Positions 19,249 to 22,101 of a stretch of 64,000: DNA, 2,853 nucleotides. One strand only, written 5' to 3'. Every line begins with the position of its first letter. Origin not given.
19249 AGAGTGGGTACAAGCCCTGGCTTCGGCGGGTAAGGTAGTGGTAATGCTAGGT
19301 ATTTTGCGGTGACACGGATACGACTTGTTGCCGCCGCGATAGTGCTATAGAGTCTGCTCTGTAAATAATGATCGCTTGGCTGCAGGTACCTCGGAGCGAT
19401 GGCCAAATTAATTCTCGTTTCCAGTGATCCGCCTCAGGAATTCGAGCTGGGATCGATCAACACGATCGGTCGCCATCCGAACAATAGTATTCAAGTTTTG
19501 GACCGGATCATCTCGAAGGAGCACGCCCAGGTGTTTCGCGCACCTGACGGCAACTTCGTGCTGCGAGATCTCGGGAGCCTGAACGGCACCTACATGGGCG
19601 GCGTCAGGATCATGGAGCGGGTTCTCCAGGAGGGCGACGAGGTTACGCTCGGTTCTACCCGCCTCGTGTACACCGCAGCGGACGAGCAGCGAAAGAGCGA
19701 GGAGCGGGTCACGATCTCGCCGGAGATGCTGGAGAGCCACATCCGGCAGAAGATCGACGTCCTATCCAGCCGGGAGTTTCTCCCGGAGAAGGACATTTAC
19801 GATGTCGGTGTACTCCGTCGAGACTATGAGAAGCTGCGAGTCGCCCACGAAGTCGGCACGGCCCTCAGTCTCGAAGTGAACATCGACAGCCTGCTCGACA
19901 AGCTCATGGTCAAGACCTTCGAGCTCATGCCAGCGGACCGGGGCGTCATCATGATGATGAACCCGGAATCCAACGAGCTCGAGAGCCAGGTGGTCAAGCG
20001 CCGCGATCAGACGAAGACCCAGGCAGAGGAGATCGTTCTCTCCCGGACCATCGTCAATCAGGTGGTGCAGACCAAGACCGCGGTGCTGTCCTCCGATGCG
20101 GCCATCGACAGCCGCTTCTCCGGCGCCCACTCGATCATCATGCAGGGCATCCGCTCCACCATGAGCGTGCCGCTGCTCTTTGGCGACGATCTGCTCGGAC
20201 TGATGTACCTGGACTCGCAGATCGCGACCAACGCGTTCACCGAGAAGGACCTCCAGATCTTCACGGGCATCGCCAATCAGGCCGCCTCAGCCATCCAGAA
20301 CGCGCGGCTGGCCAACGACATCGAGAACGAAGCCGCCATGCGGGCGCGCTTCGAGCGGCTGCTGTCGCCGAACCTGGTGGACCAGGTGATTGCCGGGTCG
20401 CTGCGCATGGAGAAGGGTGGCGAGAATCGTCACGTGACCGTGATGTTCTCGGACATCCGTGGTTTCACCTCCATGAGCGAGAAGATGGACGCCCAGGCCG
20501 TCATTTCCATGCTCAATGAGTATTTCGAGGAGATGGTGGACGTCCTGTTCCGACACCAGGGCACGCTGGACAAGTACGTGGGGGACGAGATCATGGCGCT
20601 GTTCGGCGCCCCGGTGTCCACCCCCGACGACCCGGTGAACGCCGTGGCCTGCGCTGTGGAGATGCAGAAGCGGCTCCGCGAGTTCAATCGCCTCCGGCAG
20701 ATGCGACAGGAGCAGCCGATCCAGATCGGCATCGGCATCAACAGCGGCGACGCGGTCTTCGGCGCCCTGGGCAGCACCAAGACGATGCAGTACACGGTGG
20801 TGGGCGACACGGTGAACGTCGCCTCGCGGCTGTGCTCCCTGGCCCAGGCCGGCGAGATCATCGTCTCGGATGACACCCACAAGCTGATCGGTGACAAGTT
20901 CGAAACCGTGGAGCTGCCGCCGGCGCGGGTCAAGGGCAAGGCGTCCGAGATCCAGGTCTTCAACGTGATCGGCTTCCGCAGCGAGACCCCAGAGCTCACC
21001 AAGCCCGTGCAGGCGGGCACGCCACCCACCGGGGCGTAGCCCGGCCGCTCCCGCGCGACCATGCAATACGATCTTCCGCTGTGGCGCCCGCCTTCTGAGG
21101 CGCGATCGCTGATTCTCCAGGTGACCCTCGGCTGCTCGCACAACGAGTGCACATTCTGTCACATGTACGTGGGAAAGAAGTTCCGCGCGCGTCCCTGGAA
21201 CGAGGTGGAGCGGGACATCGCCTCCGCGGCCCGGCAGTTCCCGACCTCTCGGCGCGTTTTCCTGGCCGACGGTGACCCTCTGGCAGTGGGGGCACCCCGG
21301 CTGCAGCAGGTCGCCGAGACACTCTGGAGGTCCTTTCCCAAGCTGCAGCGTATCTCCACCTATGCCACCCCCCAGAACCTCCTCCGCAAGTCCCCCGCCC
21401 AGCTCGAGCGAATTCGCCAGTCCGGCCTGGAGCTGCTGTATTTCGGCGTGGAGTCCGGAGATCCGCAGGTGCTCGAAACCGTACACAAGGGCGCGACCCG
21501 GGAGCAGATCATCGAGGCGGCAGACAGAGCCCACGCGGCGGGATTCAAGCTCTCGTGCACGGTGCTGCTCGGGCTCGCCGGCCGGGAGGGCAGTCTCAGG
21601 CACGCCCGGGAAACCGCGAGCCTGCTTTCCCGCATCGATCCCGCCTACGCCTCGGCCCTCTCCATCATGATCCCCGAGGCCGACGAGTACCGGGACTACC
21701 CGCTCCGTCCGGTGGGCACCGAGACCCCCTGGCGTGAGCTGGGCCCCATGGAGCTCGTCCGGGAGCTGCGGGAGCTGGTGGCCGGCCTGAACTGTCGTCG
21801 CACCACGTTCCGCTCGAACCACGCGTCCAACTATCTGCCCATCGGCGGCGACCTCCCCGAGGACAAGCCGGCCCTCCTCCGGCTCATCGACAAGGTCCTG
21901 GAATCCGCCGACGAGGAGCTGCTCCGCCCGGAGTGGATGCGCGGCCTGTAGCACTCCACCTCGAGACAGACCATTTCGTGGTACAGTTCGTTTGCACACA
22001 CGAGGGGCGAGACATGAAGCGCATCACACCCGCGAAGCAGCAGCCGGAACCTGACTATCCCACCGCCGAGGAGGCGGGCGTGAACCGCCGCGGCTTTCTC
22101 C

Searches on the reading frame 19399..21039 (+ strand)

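Call 83: search_protein_families(library=pfam, proteins=[window:19399-21039:+], max_evalue=0.000001)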
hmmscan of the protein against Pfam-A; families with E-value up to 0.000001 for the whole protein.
window:19399-21039:+ (546 aa): 6 families
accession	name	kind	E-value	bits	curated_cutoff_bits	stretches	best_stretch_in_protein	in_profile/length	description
PF00211.25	Guanylate_cyc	-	4.1e-32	111.7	21.9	1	344-519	7-178/183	Adenylate and Guanylate cyclase catalytic domain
PF01590.32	GAF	-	5.6e-18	66.2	22.4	1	162-299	2-133/133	GAF domain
PF00498.31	FHA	-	2.1e-17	63.8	20.7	1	22-85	2-67/67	FHA domain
PF13185.12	GAF_2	-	7.4e-12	46.1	28.6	1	162-300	4-136/136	GAF domain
PF13492.12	GAF_3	-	2.6e-09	38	27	1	161-301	1-129/129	GAF domain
PF16697.10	Yop-YscD_cpl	-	9.7e-07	29.4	33.2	0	22-90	20-89/94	Inner membrane component of T3SS, cytoplasmic domain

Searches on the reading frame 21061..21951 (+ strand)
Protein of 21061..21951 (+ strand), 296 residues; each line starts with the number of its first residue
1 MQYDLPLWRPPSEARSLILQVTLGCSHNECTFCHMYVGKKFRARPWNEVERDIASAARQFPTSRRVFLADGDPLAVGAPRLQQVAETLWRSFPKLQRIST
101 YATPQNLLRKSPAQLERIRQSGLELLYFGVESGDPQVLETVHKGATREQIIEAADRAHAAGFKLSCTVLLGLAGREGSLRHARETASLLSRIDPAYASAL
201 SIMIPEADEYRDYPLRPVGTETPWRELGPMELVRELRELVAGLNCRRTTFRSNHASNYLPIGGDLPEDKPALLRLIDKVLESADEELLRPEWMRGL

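Call 83: search_protein_families(library=pfam, proteins=[window:21061-21951:+], max_evalue=0.000001)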
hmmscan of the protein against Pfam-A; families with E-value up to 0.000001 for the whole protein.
window:21061-21951:+ (296 aa): 1 family
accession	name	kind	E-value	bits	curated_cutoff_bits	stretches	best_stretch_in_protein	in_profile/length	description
PF04055.27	Radical_SAM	-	1.9e-18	67.6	29.5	1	20-174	2-153/166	Radical SAM superfamily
